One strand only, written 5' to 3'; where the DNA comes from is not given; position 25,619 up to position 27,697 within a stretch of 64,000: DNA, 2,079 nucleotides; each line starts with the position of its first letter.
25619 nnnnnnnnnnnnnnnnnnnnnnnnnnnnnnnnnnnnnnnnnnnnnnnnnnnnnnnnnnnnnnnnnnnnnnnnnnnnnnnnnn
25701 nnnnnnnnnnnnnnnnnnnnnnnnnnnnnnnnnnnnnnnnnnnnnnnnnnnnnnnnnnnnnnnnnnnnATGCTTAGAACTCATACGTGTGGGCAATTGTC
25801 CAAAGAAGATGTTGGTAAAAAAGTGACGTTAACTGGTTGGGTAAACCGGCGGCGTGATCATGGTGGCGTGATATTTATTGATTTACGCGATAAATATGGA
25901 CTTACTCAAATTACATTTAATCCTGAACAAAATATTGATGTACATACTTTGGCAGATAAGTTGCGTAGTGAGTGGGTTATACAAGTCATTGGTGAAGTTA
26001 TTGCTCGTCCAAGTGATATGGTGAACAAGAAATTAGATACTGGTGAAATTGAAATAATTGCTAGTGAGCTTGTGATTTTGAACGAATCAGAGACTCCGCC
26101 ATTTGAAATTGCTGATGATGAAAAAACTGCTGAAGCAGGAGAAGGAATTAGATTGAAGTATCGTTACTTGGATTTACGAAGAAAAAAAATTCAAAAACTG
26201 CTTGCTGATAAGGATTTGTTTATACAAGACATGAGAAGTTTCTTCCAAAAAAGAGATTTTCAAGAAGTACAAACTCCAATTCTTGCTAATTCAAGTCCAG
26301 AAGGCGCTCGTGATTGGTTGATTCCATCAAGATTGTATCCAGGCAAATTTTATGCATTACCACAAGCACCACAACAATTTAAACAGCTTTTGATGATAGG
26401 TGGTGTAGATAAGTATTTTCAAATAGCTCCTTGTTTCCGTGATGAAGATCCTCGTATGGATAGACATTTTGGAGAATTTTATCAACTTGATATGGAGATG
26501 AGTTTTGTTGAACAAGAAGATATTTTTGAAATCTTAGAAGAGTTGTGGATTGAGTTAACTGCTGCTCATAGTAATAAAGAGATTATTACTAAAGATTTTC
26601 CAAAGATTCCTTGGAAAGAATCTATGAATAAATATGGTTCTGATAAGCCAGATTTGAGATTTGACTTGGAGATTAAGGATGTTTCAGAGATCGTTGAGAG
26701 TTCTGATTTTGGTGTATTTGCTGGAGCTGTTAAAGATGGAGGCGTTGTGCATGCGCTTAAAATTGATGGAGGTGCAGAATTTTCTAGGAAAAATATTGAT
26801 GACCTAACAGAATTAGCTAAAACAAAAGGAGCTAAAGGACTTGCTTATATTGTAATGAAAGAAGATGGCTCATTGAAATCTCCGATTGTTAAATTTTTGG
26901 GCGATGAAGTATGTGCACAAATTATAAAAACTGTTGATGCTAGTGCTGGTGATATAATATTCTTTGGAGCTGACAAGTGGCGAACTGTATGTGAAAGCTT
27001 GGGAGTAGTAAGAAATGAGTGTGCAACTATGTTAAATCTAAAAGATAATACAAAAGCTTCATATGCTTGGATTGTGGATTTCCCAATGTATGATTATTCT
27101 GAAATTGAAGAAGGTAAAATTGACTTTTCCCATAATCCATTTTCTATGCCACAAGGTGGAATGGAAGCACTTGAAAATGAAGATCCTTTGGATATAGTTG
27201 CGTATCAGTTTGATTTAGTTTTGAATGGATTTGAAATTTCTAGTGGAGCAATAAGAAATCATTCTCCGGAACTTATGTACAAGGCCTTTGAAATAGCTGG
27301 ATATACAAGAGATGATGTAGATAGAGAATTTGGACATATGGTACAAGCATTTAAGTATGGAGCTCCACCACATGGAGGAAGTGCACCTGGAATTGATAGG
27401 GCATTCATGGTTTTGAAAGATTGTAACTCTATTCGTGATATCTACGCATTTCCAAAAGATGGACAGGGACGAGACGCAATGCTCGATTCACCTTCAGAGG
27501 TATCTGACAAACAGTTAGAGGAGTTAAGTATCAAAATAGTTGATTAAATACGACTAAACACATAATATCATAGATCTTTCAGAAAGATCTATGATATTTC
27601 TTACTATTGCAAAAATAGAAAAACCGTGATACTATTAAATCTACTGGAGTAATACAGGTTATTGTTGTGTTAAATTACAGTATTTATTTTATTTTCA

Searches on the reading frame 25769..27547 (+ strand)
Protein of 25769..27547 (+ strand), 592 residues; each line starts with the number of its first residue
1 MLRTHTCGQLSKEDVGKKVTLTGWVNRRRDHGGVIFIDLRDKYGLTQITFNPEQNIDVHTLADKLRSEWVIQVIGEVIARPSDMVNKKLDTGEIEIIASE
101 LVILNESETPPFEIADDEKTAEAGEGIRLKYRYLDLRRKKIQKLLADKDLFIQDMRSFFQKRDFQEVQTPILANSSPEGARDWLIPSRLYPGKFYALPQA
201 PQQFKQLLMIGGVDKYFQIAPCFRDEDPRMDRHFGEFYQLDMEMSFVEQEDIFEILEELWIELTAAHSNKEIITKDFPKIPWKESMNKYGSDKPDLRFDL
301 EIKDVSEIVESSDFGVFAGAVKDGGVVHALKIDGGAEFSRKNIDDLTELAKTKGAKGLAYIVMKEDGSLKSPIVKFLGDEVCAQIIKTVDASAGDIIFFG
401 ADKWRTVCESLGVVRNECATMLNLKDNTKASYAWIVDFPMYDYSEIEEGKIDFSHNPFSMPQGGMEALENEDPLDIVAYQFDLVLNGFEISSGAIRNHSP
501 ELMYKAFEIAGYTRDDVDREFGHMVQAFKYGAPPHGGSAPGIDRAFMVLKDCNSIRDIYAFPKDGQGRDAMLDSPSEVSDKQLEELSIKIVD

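Call 11: search_protein_families(library=ncbifam, proteins=[window:25769-27547:+])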
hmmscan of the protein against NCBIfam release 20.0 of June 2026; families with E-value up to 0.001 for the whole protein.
window:25769-27547:+ (592 aa): 15 families
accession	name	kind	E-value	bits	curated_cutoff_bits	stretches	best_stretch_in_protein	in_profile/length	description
NF001750.0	PRK00476.1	equivalog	1.6e-240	799.5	443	1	1-590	3-586/590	aspartate--tRNA ligase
TIGR00459.1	aspS_bact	equivalog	2.9e-199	663.2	373.85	1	2-590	2-583/586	aspartate--tRNA ligase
NF009460.0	PRK12820.1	equivalog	1.1e-150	503.1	1379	1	6-588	25-615/723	bifunctional aspartyl-tRNA synthetase/aspartyl/glutamyl-tRNA amidotransferase subunit C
NF003483.0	PRK05159.1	equivalog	1e-69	235.5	353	2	2-264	3-255/438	aspartate--tRNA(Asn) ligase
TIGR00458.1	aspS_nondisc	equivalog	5e-66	223.4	368.4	2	10-266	6-252/428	aspartate--tRNA(Asn) ligase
NF003037.0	PRK03932.1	equivalog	6.2e-37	127.6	414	1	10-260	10-255/451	asparagine--tRNA ligase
TIGR00457.1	asnS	equivalog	5.9e-33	114.4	342.6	1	11-259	11-256/455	asparagine--tRNA ligase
NF001756.1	PRK00484.1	subfamily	1.2e-32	113.2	468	2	12-274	47-297/488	lysine--tRNA ligase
TIGR00499.1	lysS_bact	equivalog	4.6e-31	108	427.6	2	9-285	46-311/496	lysine--tRNA ligase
NF002821.0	PRK02983.1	equivalog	1.6e-26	92.7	742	1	3-275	646-907/1102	bifunctional lysylphosphatidylglycerol synthetase/lysine--tRNA ligase LysX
NF009101.0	PRK12445.1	subfamily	1.1e-18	67.1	1026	1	17-265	66-303/505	lysine--tRNA ligase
NF006828.0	PRK09350.1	equivalog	9.8e-14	51.3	264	2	476-564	231-323/325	elongation factor P--(R)-beta-lysine ligase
TIGR00462.1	genX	equivalog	3e-13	49.9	286.9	1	148-265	4-124/304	EF-P lysine aminoacylase EpmA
NF005052.0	PRK06462.1-1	equivalog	8.8e-13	48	368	1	129-264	33-170/353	asparagine synthetase A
NF005054.0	PRK06462.1-4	equivalog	6.1e-11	41.9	309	1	133-293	13-193/318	asparagine synthetase A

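Call 12: find_related_loci(query=window:25769-27547:+, collection=genome_contigs, flank=3000)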
Query window:25769-27547:+ (592 aa) in genome_contigs; peptide patterns used: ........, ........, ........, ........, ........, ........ (x = any residue, [..] = any of these).
600 stretches matched a pattern (row limit reached: there are more); 599 encode a relative of the query (tblastn E <= 1e-3); the best 80 are kept; 80 distinct loci.
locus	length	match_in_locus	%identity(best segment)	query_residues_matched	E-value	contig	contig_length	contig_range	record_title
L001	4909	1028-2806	68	1-590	0e+0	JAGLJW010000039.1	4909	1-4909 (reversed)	MAG: Candidatus Parcubacteria bacterium isolate RS_3_8 ROV157_3.bin.8.fa_39, whole genome shotgun sequence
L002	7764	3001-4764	68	1-588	0e+0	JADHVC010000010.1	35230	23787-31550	MAG: Patescibacteria group bacterium isolate BS150m-G62 BS-150m-C978, whole genome shotgun sequence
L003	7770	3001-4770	67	1-590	0e+0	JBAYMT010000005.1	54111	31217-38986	MAG: Candidatus Paceibacterota bacterium isolate SO_2016_LW1_46 scaffold00376_LW64-88_2016, whole genome shotgun sequenc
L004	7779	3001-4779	64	1-590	0e+0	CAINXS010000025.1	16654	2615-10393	MAG: Candidatus Moranbacteria bacterium isolate LaPlata-7m-b_bin-649 genome assembly, contig: bin-649:25/90, whole genom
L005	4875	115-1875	67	1-590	0e+0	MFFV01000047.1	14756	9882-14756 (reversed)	MAG: Candidatus Falkowbacteria bacterium RIFCSPLOWO2_02_FULL_45_15 rifcsplowo2_02_scaffold_7776, whole genome shotgun se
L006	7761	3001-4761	63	1-591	0e+0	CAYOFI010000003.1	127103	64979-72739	MAG TPA_asm: uncultured Candidatus Peribacteria bacterium isolate SRP278252_co2_829 genome assembly, contig: NODE_176_le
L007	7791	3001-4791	60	1-590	0e+0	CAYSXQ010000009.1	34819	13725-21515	MAG TPA_asm: uncultured Gammaproteobacteria bacterium isolate SRP278252_co2_427 genome assembly, contig: NODE_2402_lengt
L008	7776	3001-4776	58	1-588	0e+0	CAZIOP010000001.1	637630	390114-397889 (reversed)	MAG TPA_asm: uncultured Gammaproteobacteria bacterium isolate binchicken_co105_50 genome assembly, contig: NODE_2_length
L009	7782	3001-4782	58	1-590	0e+0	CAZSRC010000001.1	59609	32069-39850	MAG TPA_asm: uncultured Gammaproteobacteria bacterium isolate SRP192927_co9_113 genome assembly, contig: NODE_174_length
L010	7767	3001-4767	68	1-586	0e+0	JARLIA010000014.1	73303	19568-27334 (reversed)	MAG: Candidatus Paceibacterota bacterium isolate MAG_BA90 MetaBAT2_Bin_90_Anoxic_k141_2839828, whole genome shotgun sequ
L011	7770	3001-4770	55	1-589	0e+0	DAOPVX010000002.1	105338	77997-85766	MAG TPA_asm: bacterium isolate AMR_MDS_1381 NODE_157_length_105338_cov_74.175574, whole genome shotgun sequence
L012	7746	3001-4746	55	3-591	0e+0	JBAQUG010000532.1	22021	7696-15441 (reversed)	MAG: Victivallales bacterium isolate MFD12006_ilm_asm_bin38 k127_94949, whole genome shotgun sequence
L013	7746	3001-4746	55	3-591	0e+0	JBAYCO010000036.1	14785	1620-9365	MAG: Victivallaceae bacterium isolate SO_2016_CLC_T2_3 scaffold04238_PH3_Jul20_2016, whole genome shotgun sequence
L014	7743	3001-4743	55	3-590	0e+0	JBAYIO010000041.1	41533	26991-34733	MAG: Victivallaceae bacterium isolate SO_2016_GW1_32 scaffold01759_OW334_2016, whole genome shotgun sequence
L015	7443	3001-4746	53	2-590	0e+0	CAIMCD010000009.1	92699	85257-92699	MAG: uncultured Chlorobiaceae bacterium isolate MJ-time_bin-8753 genome assembly, contig: bin-8753:09/46, whole genome s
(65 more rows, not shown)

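Call 15: find_related_loci(query=window:25769-27547:+, collection=metagenome_contigs, flank=1500)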
Query window:25769-27547:+ (592 aa) in metagenome_contigs; peptide patterns used: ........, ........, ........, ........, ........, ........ (x = any residue, [..] = any of these).
600 stretches matched a pattern (row limit reached: there are more); 593 encode a relative of the query (tblastn E <= 1e-3); the best 80 are kept; 80 distinct loci.
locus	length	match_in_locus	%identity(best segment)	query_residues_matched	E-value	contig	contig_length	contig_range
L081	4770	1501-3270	69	1-590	0e+0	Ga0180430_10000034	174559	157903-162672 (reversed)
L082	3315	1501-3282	68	1-590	0e+0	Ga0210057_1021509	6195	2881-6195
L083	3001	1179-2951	67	1-591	0e+0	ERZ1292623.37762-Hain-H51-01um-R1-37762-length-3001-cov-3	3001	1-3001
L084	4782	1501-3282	66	1-591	0e+0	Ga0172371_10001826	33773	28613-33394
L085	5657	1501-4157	68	1-591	0e+0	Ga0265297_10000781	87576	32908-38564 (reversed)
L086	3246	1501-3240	66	1-578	0e+0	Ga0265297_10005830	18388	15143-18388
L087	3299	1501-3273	64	1-591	0e+0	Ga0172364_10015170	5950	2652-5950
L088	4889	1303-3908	64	1-590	0e+0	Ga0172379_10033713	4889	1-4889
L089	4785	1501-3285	61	1-592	0e+0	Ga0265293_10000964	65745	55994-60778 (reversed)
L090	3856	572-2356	60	1-591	0e+0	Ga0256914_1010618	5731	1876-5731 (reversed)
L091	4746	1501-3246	61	3-590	0e+0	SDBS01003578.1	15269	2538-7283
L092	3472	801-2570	60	1-592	0e+0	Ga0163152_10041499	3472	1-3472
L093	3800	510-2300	59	1-590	0e+0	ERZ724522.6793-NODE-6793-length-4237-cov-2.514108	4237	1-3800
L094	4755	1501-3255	57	1-590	0e+0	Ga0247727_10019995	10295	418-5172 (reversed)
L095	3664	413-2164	53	3-592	0e+0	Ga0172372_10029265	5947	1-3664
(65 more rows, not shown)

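Call 29: find_homologous_proteins(query=window:25769-27547:+, max_evalue=1e-100)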
Query window:25769-27547:+ (592 aa): 8000 proteins with E <= 1e-100 among 8000 candidates; the best 120 are listed.
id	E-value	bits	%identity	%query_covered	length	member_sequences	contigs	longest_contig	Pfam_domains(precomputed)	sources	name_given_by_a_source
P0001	0.0e+0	1230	88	100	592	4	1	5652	PF01336.32,PF02938.20,PF00152.26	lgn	-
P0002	0.0e+0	1227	89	100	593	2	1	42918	PF01336.32,PF02938.20,PF00152.26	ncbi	-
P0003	0.0e+0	1161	83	100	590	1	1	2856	PF01336.32,PF02938.20,PF00152.26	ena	-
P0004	0.0e+0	1159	84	100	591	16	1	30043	PF01336.32,PF02938.20,PF00152.26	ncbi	-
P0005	0.0e+0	1106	83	96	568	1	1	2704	PF01336.32,PF02938.20,PF00152.26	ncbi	ncbi:MAG: aspartate--tRNA ligase, partial [Patescibacteria group bacterium]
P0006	0.0e+0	1098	78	100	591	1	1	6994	PF01336.32,PF02938.20,PF00152.26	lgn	-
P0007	0.0e+0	1093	78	100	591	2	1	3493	PF01336.32,PF02938.20,PF00152.26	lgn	-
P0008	0.0e+0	1082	77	100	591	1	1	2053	PF01336.32,PF02938.20,PF00152.26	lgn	-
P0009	0.0e+0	1080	78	100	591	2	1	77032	PF01336.32,PF02938.20,PF00152.26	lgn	-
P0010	0.0e+0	1066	75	100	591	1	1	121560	PF01336.32,PF02938.20,PF00152.26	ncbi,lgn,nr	ncbi:MAG: aspartate--tRNA ligase [Candidatus Moraniibacteriota bacterium]|nr:MAG: aspartate--tRNA li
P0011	0.0e+0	1065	77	100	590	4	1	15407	PF01336.32,PF02938.20,PF00152.26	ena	-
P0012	0.0e+0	1065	76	100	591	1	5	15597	PF01336.32,PF02938.20,PF00152.26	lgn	-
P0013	0.0e+0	1060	76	100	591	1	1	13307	PF01336.32,PF02938.20,PF00152.26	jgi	jgi:aspartyl-tRNA synthetase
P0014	0.0e+0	1056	77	100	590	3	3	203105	PF01336.32,PF02938.20,PF00152.26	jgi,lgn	jgi:aspartyl-tRNA synthetase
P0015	0.0e+0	1053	75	100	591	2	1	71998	PF01336.32,PF02938.20,PF00152.26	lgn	-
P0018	0.0e+0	1048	76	100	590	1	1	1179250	PF01336.32,PF02938.20,PF00152.26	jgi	jgi:aspartyl-tRNA synthetase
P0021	0.0e+0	1027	74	100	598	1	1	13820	PF01336.32,PF02938.20,PF00152.26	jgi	jgi:aspartyl-tRNA synthetase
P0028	0.0e+0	1012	72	100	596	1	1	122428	PF01336.32,PF02938.20,PF00152.26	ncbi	-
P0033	1.0e-296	1003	71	100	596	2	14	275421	PF01336.32,PF02938.20,PF00152.26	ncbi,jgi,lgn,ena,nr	ncbi:aspartate--tRNA ligase [Candidatus Falkowbacteria bacterium]|jgi:aspartyl-tRNA synthetase|nr:as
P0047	1.6e-291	986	71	100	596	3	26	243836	PF01336.32,PF02938.20,PF00152.26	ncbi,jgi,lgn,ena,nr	ncbi:aspartate--tRNA ligase [bacterium]|jgi:aspartyl-tRNA synthetase|nr:aspartate--tRNA ligase [bact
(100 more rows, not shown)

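Call 30: find_encoding_contigs(protein=P0002, flank=10000, max_places=3)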
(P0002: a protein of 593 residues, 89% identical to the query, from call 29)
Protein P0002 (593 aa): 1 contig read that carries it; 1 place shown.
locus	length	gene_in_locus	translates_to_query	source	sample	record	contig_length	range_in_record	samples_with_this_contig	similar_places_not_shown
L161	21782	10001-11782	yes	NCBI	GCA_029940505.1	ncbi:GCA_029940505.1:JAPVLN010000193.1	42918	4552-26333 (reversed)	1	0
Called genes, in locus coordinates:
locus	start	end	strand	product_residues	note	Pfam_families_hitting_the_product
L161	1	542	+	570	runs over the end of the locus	PF01368:DHH, PF02272:DHHA1, PF17768:RecJ_OB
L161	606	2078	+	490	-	PF18884:TSP3_bac (weak), PF19077:Big_13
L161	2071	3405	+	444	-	PF00512:HisKA, PF02518:HATPase_c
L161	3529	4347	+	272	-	PF03797:Autotransporter (faint)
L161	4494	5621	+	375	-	PF13521:AAA_28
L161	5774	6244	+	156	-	PF00075:RNase_H, PF13456:RVT_3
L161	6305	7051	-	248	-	-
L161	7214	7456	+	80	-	-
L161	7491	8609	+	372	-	PF00085:Thioredoxin (faint), PF13743:Thioredoxin_5 (faint), PF13462:Thioredoxin_4, PF01323:DSBA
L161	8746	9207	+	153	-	-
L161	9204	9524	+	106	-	-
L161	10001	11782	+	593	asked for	PF01336:tRNA_anti-codon, PF00152:tRNA-synt_2, PF02938:GAD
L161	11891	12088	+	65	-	PF01783:Ribosomal_L32p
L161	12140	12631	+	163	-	PF01029:NusB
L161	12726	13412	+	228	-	PF22935:RM44_endonuclase, PF14622:Ribonucleas_3_3, PF00636:Ribonuclease_3, PF00035:dsrm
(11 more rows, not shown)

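Call 31: find_encoding_contigs(protein=P0004, flank=10000, max_places=3)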
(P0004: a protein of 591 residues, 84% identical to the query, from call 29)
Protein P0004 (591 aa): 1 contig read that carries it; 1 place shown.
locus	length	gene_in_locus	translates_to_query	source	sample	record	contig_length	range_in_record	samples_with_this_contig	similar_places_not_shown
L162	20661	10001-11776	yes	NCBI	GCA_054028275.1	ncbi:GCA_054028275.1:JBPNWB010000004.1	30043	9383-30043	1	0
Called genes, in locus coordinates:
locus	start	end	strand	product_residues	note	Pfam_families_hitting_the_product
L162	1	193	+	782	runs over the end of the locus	PF02463:SMC_N, PF13175:AAA_15 (faint), PF13476:AAA_23 (faint), PF13304:AAA_21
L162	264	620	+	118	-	-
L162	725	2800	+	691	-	PF02629:CoA_binding, PF13380:CoA_binding_2, PF13607:Succ_CoA_lig, PF13549:ATP-grasp_5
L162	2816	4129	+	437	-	PF00072:Response_reg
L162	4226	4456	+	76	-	-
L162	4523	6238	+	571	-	PF01368:DHH, PF02272:DHHA1, PF17768:RecJ_OB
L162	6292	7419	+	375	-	PF13521:AAA_28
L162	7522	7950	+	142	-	PF00075:RNase_H, PF13456:RVT_3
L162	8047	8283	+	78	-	-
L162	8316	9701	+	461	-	PF13743:Thioredoxin_5 (faint), PF13192:Thioredoxin_3 (faint), PF13462:Thioredoxin_4, PF01323:DSBA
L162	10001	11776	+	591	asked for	PF01336:tRNA_anti-codon, PF00152:tRNA-synt_2, PF02938:GAD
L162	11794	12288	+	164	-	-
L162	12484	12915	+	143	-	PF00886:Ribosomal_S16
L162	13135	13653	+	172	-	PF00466:Ribosomal_L10, PF27436:RL10_C (weak)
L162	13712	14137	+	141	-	PF16320:Ribosomal_L12_N, PF00542:Ribosomal_L12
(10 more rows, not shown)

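Call 32: find_encoding_contigs(protein=P0009, flank=10000, max_places=3)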
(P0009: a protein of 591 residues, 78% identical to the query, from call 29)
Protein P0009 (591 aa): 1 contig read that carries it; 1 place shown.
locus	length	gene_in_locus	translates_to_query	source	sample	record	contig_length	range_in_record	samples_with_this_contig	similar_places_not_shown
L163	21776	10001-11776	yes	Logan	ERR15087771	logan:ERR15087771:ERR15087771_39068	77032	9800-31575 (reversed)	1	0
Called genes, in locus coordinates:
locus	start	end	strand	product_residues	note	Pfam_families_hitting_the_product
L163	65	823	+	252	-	PF12705:PDDEXK_1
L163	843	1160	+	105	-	PF01035:DNA_binding_1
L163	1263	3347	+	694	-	PF02629:CoA_binding, PF13380:CoA_binding_2, PF00549:Ligase_CoA (faint), PF13607:Succ_CoA_lig, PF19045:Ligase_CoA_2, PF13549:ATP-grasp_5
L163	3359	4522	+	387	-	PF00072:Response_reg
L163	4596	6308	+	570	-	PF01368:DHH, PF02272:DHHA1, PF17768:RecJ_OB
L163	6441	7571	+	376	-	PF13521:AAA_28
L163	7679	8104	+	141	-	PF00075:RNase_H, PF13456:RVT_3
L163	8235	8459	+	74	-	-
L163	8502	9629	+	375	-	PF01323:DSBA, PF13462:Thioredoxin_4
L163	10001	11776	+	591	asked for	PF01336:tRNA_anti-codon, PF00152:tRNA-synt_2, PF02938:GAD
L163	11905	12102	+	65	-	PF01783:Ribosomal_L32p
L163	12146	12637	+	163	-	PF01029:NusB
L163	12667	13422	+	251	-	PF22935:RM44_endonuclase, PF14622:Ribonucleas_3_3, PF00636:Ribonuclease_3, PF00035:dsrm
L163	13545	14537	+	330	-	PF01259:SAICAR_synt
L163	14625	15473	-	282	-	PF00581:Rhodanese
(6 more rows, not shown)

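Call 33: find_encoding_contigs(protein=P0010, flank=10000, max_places=3)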
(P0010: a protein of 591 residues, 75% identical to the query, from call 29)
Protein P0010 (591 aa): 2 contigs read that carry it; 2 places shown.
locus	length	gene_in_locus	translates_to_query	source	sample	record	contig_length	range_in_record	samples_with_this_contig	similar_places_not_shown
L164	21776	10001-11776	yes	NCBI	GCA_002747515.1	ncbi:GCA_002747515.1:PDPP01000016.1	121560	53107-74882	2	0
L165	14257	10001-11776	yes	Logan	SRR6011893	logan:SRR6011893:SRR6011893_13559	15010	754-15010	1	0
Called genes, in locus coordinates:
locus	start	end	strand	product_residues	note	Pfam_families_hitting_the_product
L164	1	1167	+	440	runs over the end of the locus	PF02403:Seryl_tRNA_N, PF00587:tRNA-synt_2b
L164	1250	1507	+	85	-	-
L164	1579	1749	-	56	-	-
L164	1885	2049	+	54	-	-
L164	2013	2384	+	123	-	-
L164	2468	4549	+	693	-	PF02629:CoA_binding, PF13380:CoA_binding_2, PF00549:Ligase_CoA (faint), PF13607:Succ_CoA_lig, PF19045:Ligase_CoA_2, PF13549:ATP-grasp_5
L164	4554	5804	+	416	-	PF00072:Response_reg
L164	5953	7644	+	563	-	PF01368:DHH, PF02272:DHHA1, PF17768:RecJ_OB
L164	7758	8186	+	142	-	PF00075:RNase_H, PF13456:RVT_3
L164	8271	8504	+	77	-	-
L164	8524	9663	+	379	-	PF13462:Thioredoxin_4, PF01323:DSBA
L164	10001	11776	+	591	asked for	PF01336:tRNA_anti-codon, PF00152:tRNA-synt_2, PF02938:GAD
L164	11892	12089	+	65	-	PF01783:Ribosomal_L32p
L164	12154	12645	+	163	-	PF01029:NusB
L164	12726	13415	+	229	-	PF22935:RM44_endonuclase, PF14622:Ribonucleas_3_3, PF00636:Ribonuclease_3, PF00035:dsrm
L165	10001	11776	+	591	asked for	PF01336:tRNA_anti-codon, PF00152:tRNA-synt_2, PF02938:GAD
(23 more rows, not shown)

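Call 35: find_encoding_contigs(protein=P0014, flank=10000, max_places=3)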
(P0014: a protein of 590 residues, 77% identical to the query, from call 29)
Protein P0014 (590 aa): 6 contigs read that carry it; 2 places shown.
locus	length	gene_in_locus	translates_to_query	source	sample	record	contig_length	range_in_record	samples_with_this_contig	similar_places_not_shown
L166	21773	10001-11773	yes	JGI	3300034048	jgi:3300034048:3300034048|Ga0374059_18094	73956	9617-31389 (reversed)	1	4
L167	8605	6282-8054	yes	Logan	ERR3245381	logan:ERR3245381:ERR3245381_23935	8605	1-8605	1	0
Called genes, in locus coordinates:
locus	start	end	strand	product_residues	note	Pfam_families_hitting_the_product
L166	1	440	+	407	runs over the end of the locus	PF20343:DUF6638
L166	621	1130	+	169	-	-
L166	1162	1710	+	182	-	-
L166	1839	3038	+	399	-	PF10095:DUF2333 (faint)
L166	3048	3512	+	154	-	-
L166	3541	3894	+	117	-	-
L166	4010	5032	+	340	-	PF09587:PGA_cap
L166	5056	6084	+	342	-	PF04055:Radical_SAM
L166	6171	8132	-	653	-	PF17764:PriA_3primeBD, PF00270:DEAD (weak), PF00271:Helicase_C (faint), PF18074:PriA_C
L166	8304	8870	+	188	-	PF02834:LigT_PEase (faint)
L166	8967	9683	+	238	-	PF03808:Glyco_tran_WecG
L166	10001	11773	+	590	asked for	PF01336:tRNA_anti-codon, PF00152:tRNA-synt_2, PF02938:GAD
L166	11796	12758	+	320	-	PF01018:GTP1_OBG, PF03193:RsgA_GTPase (faint), PF01926:MMR_HSR1, PF02421:FeoB_N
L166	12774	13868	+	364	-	PF00149:Metallophos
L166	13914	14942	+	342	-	PF01145:Band_7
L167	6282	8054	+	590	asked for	PF01336:tRNA_anti-codon, PF00152:tRNA-synt_2, PF02938:GAD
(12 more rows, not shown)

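Call 36: find_encoding_contigs(protein=P0018, flank=10000, max_places=2)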
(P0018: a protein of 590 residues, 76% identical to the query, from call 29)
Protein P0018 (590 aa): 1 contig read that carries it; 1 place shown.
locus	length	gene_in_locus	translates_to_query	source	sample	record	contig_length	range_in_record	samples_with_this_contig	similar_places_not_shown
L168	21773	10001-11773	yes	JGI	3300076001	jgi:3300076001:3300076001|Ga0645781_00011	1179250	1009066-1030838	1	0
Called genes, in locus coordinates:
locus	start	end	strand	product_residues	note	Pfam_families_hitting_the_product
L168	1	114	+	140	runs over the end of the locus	-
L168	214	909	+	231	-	PF01551:Peptidase_M23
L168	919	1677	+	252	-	PF12705:PDDEXK_1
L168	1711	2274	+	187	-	-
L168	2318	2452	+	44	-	-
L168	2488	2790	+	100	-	PF01035:DNA_binding_1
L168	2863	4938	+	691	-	PF02629:CoA_binding, PF13380:CoA_binding_2, PF00549:Ligase_CoA (faint), PF13607:Succ_CoA_lig, PF19045:Ligase_CoA_2, PF13549:ATP-grasp_5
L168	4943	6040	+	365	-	PF00072:Response_reg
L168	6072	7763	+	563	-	PF01368:DHH, PF02272:DHHA1, PF17768:RecJ_OB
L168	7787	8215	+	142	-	PF00075:RNase_H, PF13456:RVT_3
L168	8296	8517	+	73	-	-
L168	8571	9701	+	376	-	PF01323:DSBA (weak), PF13462:Thioredoxin_4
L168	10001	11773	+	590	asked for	PF01336:tRNA_anti-codon, PF00152:tRNA-synt_2, PF02938:GAD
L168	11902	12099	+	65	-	PF01783:Ribosomal_L32p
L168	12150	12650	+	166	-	PF01029:NusB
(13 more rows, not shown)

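Call 37: find_encoding_contigs(protein=P0028, flank=10000, max_places=2)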
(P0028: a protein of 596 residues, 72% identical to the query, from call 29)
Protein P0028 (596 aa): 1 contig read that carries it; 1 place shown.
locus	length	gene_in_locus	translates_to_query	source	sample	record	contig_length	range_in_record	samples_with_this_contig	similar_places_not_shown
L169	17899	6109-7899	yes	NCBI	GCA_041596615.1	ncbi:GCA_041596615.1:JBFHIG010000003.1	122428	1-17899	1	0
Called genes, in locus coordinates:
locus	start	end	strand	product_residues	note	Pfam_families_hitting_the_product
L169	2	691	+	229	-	?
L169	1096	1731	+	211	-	PF18933:PsbP_2 (weak)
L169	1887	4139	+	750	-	PF01551:Peptidase_M23, PF00404:Dockerin_1 (faint)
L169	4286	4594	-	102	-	-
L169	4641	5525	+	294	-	PF00188:CAP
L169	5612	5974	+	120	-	PF00072:Response_reg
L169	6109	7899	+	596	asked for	PF01336:tRNA_anti-codon, PF00152:tRNA-synt_2, PF02938:GAD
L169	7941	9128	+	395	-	PF07690:MFS_1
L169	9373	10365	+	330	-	PF00140:Sigma70_r1_2, PF04542:Sigma70_r2, PF04539:Sigma70_r3, PF04545:Sigma70_r4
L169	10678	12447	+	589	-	PF00999:Na_H_Exchanger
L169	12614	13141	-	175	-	PF13302:Acetyltransf_3, PF13420:Acetyltransf_4, PF13673:Acetyltransf_10, PF00583:Acetyltransf_1, PF13508:Acetyltransf_7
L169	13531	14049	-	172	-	-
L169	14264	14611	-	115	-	-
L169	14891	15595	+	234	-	PF02616:SMC_ScpA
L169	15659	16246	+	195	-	PF04079:SMC_ScpB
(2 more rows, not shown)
